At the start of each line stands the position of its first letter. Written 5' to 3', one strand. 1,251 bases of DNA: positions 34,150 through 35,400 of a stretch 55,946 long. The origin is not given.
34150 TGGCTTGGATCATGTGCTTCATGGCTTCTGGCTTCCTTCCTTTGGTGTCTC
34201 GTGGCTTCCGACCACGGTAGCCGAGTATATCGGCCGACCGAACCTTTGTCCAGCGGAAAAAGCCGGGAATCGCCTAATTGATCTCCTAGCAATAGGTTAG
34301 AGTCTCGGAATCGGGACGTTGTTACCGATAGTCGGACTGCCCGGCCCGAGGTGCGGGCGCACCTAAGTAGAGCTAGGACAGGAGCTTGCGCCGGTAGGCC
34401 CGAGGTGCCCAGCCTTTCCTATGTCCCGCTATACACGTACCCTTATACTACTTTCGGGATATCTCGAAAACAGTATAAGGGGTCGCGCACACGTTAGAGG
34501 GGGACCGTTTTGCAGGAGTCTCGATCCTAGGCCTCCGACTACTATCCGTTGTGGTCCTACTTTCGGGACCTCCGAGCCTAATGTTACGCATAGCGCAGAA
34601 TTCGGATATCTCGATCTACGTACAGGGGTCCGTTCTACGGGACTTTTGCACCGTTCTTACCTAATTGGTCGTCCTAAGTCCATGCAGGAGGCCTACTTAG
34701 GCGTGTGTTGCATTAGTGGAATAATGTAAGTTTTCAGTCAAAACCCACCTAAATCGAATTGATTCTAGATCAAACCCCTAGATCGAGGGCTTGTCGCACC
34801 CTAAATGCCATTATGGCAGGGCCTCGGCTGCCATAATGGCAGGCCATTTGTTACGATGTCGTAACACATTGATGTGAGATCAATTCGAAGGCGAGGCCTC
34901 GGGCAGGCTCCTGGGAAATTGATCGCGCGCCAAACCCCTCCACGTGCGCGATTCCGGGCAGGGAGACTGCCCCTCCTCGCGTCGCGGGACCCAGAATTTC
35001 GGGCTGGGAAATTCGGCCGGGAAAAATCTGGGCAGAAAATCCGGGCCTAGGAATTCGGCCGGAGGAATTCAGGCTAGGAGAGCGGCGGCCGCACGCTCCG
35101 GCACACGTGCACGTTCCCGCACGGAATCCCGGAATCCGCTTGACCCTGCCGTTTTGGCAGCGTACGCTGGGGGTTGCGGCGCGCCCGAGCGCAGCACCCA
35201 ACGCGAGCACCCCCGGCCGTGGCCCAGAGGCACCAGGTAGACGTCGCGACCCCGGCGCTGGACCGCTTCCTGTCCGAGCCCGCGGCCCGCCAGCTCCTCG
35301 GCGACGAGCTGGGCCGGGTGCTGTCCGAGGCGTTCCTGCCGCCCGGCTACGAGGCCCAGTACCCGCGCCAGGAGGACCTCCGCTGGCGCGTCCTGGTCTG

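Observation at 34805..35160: CTGCC-N5-GGCAG palindrome family: three copies in the control hub, one filling a promoter spacer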

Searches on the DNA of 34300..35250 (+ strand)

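Call 7: search_dna_similar(query=window:34300-35250:+, collection=phages, mode=distant, max_rows=30)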
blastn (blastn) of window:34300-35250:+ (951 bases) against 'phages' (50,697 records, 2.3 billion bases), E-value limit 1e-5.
No match.
